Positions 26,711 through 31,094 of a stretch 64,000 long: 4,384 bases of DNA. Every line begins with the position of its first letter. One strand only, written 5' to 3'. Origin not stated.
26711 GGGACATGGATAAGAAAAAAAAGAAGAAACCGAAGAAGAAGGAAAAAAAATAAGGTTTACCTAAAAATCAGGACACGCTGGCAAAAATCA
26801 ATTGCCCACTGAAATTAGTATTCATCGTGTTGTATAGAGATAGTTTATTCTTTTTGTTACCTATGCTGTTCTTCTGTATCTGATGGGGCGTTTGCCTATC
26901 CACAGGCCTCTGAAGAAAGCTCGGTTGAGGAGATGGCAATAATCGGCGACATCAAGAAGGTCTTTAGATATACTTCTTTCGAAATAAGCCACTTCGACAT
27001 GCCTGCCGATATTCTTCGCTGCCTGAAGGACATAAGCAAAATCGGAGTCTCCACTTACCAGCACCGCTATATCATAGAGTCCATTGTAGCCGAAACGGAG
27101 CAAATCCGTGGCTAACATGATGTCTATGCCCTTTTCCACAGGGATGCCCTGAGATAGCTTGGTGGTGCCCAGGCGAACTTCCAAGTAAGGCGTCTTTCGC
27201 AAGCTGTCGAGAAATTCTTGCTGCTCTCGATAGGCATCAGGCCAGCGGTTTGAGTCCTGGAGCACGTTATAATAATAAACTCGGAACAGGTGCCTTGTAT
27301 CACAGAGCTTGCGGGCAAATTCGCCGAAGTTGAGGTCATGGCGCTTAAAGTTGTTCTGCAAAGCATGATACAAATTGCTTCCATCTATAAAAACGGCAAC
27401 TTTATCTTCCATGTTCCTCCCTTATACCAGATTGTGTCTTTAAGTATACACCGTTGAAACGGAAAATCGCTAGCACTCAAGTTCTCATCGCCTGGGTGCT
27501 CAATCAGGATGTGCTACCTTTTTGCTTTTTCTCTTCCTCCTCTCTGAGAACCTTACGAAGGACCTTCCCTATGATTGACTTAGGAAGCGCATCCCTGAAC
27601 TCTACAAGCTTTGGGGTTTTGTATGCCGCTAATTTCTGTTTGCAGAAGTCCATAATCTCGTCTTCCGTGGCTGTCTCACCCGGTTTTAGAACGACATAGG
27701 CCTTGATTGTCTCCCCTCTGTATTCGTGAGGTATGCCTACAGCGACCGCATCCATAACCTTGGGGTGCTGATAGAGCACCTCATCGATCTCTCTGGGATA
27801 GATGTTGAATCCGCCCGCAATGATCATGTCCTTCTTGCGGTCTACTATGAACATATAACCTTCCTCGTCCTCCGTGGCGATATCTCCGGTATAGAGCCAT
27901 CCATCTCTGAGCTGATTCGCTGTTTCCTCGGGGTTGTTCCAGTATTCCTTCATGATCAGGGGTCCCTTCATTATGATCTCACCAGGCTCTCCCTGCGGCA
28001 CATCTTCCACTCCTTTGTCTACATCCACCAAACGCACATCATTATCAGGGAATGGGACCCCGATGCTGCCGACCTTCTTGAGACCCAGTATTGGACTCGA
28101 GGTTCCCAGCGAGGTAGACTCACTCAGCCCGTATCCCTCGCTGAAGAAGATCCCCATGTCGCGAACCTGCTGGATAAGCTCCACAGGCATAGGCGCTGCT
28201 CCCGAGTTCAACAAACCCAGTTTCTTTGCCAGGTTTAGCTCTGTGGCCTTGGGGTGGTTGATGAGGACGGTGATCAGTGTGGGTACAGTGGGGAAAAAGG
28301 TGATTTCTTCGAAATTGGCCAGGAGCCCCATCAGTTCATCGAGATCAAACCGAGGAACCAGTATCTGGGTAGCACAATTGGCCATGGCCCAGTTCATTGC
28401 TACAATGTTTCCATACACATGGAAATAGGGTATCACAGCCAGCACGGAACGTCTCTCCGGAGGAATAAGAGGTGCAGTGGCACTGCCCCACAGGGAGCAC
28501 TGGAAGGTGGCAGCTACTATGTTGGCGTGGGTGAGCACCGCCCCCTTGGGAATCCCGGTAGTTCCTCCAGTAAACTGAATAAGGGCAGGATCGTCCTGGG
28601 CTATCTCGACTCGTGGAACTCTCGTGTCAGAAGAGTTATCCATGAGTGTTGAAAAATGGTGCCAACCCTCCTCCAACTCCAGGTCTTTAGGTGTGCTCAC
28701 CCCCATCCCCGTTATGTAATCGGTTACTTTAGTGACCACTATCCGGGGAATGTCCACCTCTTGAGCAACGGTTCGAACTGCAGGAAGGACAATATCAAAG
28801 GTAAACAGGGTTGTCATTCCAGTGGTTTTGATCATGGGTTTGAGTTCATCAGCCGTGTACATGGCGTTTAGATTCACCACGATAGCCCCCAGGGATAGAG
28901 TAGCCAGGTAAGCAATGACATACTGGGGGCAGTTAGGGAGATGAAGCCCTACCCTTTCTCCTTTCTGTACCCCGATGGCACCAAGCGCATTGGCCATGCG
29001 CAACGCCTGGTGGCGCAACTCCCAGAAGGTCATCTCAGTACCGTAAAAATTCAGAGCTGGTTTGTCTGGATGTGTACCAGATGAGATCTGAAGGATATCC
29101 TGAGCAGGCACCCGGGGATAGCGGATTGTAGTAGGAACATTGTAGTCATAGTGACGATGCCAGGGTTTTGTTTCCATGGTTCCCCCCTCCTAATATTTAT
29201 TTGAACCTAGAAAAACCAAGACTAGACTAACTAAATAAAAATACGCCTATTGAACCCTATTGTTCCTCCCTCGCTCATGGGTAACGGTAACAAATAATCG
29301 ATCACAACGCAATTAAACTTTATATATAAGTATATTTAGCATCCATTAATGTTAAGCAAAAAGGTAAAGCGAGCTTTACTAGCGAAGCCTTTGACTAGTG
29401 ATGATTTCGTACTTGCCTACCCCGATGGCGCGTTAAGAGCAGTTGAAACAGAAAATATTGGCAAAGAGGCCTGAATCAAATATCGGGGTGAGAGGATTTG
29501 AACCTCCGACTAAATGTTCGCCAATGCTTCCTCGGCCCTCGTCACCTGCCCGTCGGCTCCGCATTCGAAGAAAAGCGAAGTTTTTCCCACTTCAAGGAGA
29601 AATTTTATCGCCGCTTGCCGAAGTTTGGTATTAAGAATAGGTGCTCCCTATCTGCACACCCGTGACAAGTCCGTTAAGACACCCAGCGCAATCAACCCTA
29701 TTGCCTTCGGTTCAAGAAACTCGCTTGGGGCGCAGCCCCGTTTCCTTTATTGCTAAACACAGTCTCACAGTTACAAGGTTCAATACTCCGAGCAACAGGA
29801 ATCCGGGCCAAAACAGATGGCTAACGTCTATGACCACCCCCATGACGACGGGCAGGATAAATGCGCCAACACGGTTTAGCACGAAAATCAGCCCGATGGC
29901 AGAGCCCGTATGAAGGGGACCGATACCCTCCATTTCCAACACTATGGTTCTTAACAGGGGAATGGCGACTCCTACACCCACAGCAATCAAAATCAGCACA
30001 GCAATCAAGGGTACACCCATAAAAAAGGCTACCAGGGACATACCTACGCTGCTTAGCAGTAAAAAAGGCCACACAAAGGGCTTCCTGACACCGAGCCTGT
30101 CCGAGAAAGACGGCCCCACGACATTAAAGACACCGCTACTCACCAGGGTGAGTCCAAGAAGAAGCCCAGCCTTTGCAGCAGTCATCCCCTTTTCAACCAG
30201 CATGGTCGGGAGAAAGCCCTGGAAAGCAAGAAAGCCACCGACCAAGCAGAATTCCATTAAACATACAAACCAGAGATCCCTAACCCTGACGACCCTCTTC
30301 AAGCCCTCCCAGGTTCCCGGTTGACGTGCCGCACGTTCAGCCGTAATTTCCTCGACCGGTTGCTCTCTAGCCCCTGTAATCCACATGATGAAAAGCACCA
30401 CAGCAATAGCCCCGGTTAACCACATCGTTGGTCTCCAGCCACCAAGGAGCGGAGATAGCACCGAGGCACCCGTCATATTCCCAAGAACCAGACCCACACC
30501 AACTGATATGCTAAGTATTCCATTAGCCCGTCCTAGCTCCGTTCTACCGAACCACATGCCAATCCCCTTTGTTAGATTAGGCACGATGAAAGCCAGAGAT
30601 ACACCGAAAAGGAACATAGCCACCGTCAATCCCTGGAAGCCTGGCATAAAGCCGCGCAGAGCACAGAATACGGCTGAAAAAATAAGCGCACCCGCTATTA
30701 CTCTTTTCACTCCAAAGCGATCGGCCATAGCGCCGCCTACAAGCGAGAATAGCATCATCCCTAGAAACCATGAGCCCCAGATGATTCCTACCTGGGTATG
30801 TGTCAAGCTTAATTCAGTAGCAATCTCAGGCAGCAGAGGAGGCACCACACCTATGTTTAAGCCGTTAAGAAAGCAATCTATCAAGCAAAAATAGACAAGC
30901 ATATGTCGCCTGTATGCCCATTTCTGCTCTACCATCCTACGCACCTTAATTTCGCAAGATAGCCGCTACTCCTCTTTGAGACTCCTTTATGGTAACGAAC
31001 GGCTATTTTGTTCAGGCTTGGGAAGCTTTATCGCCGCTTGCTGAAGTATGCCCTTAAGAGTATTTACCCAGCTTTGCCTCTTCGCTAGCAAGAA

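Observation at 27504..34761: AbfD-like 4-hydroxybutyryl-CoA dehydratase cluster with two DUF169 proteins, a C_GCAxxG_C_C protein, acyl-CoA ligase and MFS transporter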

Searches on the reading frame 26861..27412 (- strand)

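Call 3: search_protein_families(library=pfam, proteins=[window:26861-27412:-], max_evalue=0.01)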
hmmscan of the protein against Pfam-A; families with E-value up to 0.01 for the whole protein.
window:26861-27412:- (183 aa): 1 family
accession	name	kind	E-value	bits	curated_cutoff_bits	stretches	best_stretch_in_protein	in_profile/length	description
PF01936.24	NYN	-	7.6e-26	91.8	24.2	1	4-161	1-143/145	NYN domain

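Call 4: search_protein_families(library=ncbifam, proteins=[window:26861-27412:-], max_evalue=0.01)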
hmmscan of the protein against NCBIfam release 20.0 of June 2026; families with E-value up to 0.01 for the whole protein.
window:26861-27412:- (183 aa): 1 family
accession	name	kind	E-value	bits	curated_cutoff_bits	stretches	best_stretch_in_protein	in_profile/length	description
TIGR00288.1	TIGR00288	hypoth_equivalog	9.1e-06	25.6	178.45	1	94-163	87-156/160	TIGR00288 family NYN domain-containing protein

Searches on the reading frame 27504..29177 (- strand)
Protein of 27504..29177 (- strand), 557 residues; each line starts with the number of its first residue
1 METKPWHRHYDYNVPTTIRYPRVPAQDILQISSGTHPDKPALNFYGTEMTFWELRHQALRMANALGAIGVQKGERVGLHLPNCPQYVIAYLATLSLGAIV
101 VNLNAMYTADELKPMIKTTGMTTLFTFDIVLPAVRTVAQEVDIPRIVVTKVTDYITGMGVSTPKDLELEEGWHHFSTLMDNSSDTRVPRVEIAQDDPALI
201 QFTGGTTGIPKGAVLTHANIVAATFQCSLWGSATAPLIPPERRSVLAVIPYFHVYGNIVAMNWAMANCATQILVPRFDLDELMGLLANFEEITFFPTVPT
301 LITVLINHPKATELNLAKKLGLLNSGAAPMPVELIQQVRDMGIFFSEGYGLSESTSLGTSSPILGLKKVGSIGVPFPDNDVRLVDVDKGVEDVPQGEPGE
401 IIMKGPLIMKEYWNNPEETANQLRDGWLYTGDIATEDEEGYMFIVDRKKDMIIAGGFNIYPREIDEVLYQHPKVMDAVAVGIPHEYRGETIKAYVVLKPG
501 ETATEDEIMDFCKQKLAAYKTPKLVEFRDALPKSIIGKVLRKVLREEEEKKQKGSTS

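Call 3: search_protein_families(library=pfam, proteins=[window:27504-29177:-], max_evalue=0.01)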
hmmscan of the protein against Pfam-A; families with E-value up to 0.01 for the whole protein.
window:27504-29177:- (557 aa): 2 families
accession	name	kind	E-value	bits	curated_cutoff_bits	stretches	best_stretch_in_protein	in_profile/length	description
PF00501.34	AMP-binding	-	8.6e-82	275.4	29.9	1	34-413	6-384/384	AMP-binding enzyme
PF13193.12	AMP-binding_C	-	2.3e-20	73.7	24.5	1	463-538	1-76/76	AMP-binding enzyme C-terminal domain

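Call 4: search_protein_families(library=ncbifam, proteins=[window:27504-29177:-], max_evalue=0.01)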
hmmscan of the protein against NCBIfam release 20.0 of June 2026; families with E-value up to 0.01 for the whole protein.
window:27504-29177:- (557 aa): 109 families (the best 25 are shown)
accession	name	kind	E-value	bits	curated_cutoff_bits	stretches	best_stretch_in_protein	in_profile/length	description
NF005220.0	PRK06710.1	equivalog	1.4e-140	469.1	1116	1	3-553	4-558/563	long-chain-fatty-acid--CoA ligase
NF004114.0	PRK05605.1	equivalog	3e-137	458.4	766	1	2-551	13-572/575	long-chain-fatty-acid--CoA ligase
NF006181.0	PRK08314.1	subfamily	2.1e-129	432.3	705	1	3-553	4-559/563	long-chain-fatty-acid--CoA ligase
NF004837.0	PRK06187.1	subfamily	3.1e-127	425.1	476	1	26-553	11-527/531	long-chain-fatty-acid--CoA ligase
NF005463.0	PRK07059.1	subfamily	8.3e-119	397.5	869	1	4-548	3-556/557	long-chain-fatty-acid--CoA ligase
NF006523.0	PRK08974.1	equivalog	9.5e-114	380.5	884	1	4-553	3-558/561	long-chain-fatty-acid--CoA ligase FadD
NF004229.0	PRK05677.1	subfamily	2.5e-109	366.3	879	1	6-553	6-560/563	long-chain-fatty-acid--CoA ligase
NF006182.0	PRK08316.1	subfamily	2e-103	346.7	663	1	26-551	14-520/523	fatty acyl-CoA synthetase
NF006442.0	PRK08751.1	equivalog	6.2e-99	331.9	1023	1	3-547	4-557/560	long-chain fatty acid--CoA ligase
NF005801.1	PRK07656.1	equivalog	4.1e-98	329.2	657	1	29-545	7-500/500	FadD3 family acyl-CoA ligase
TIGR03205.1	pimA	equivalog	1.5e-97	327.3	705.6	1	26-545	24-541/541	dicarboxylate--CoA ligase PimA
NF005702.0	PRK07514.1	subfamily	1.8e-97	326.8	558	1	39-549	19-501/506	malonyl-CoA synthase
NF009233.0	PRK12583.1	subfamily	3.2e-96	322.9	832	1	31-548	26-550/558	fatty acid CoA ligase family protein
NF004822.0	PRK06178.1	equivalog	2e-95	320.5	782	1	6-550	18-569/571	acyl-CoA synthetase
NF005714.0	PRK07529.1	subfamily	9e-95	318.3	632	1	28-550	35-578/640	acyl-CoA synthetase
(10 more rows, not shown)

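Call 69: search_solved_structures(query=window:27504-29177:-, max_evalue=1e-40)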
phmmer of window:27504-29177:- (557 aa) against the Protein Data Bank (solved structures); distinct sequences matched with E-value up to 1e-40: 64 (the best 60 are shown).
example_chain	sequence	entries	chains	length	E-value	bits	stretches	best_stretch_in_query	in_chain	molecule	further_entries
8weu_A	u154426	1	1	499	2.7e-74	253.6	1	190-545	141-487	Fatty-acyl-CoA synthase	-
8wev_A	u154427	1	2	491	2.8e-74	253.5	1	190-545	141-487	Feruloyl-CoA Synthetase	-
3a9u_A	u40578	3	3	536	3.3e-73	249.9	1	25-547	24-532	4-coumarate--CoA ligase | 4-coumarate:CoA ligase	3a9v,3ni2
3r44_A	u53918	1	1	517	4.5e-72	246.2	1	47-547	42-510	fatty acyl CoA synthetase FADD13 (FATTY-ACYL-CoA SYNTHETASE)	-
5bsw_A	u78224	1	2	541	2e-69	237.5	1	50-546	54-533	4-coumarate--CoA ligase 2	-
4gxq_A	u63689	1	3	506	2.6e-69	237.1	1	190-547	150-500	Malonyl CoA synthetase, Benzoate-CoA ligase Chimeric protein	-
8r2q_A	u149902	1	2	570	3.3e-69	236.8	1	35-545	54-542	Probable fatty-acid-CoA ligase FadD5 (Fatty-acid-CoA synthetase) (Fatty-acid-CoA synthase)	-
4fuq_A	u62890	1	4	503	4.5e-69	236.3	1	190-547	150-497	Malonyl CoA synthetase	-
5u95_A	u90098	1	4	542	6.9e-69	235.7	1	50-546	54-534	4-coumarate--CoA ligase 2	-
5bsm_A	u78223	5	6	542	9.4e-69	235.3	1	50-546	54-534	4-coumarate--CoA ligase 2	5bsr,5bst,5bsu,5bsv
4gxr_A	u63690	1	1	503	1.5e-68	234.6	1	190-547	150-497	Malonyl CoA synthetase, Benzoate-CoA ligase Chimeric protein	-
4fut_A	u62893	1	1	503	3.1e-68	233.5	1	190-547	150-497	Malonyl CoA synthetase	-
6k4c_A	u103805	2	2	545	4.3e-63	216.6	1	49-551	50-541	Ancestral luciferase AncLamp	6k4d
3tsy_A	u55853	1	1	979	7.8e-63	215.7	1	58-546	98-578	Fusion Protein 4-coumarate--CoA ligase 1, Resveratrol synthase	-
7kyd_A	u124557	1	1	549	1.5e-60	208.2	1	54-553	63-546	Long-chain fatty-acyl-CoA synthetase CG6178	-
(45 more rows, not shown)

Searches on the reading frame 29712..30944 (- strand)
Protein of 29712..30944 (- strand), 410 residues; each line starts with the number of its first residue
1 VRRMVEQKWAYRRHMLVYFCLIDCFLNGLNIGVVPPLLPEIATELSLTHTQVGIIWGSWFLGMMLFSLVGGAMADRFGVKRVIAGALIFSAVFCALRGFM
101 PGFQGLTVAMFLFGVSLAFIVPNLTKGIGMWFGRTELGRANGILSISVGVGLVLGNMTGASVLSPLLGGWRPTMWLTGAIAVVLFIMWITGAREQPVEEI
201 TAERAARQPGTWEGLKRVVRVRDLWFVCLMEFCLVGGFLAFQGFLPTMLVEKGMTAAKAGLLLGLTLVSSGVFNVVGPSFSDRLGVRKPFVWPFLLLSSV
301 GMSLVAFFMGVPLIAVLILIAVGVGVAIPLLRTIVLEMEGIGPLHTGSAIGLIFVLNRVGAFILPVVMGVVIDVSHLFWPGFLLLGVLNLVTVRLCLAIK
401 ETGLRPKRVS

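Call 3: search_protein_families(library=pfam, proteins=[window:29712-30944:-], max_evalue=0.01)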
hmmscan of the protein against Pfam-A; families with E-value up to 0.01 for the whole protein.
window:29712-30944:- (410 aa): 1 family
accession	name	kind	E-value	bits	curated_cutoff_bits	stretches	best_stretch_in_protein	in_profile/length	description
PF07690.21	MFS_1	-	1.5e-47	162.7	33.4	2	25-337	6-321/347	Major Facilitator Superfamily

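Call 4: search_protein_families(library=ncbifam, proteins=[window:29712-30944:-], max_evalue=0.01)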
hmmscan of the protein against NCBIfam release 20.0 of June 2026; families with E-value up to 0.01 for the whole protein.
window:29712-30944:- (410 aa): 34 families (the best 25 are shown)
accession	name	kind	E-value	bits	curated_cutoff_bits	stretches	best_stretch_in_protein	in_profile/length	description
TIGR00893.1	2A0114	subfamily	1.4e-26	93.3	395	1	39-392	18-391/399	D-galactonate transporter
TIGR00896.1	CynX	subfamily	3.9e-19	69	406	1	31-376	16-350/355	CynX/NimT family MFS transporter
TIGR00895.1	2A0115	subfamily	5.6e-19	68.3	418.55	2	7-188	9-188/398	aromatic acid/H+ symport family MFS transporter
NF008586.0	PRK11551.1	equivalog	1.4e-16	60.5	410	1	12-282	12-280/406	3-(3-hydroxy-phenyl)propionate transporter MhpT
TIGR00881.1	2A0104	subfamily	6.7e-15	55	407.75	1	38-381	18-377/379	phosphoglycerate transporter protein PgtP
TIGR00886.1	2A0108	subfamily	2.5e-12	46.6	311.7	1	33-318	19-325/368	NarK family nitrate/nitrite MFS transporter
NF053517.1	HbztTptrPcaK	equivalog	3.1e-11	42.9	770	1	12-188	16-190/437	4-hydroxybenzoate transporter PcaK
TIGR00710.1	efflux_Bcr_CflA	subfamily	4.8e-11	42.7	200.9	1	25-393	15-378/385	Bcr/CflA family efflux MFS transporter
TIGR00897.2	2A0118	subfamily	6.4e-10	38.5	375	2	134-374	131-376/401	RbtT/DalT/CsbX family MFS transporter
NF049980.1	SfMCT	equivalog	5.4e-09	35.2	320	1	42-388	29-378/378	L-lactate MFS transporter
TIGR00880.1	2_A_01_02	superfamily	1.1e-08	35.3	131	1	61-189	9-135/141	multidrug resistance protein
TIGR00894.1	2A0114euk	subfamily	1.8e-08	33.4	626.45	1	49-198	75-225/465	Na(+)-dependent inorganic phosphate cotransporter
NF053757.1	BclibactTpBcbE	equivalog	3e-08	33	600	1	33-397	20-386/394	bacillibactin exporter BcbE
NF008314.0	PRK11102.1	equivalog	1.7e-07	30.8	303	1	24-326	19-319/396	Bcr/CflA family multidrug efflux MFS transporter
NF008661.1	PRK11663.1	subfamily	1.8e-07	30.6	564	1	29-197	44-210/439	MFS transporter family glucose-6-phosphate receptor UhpC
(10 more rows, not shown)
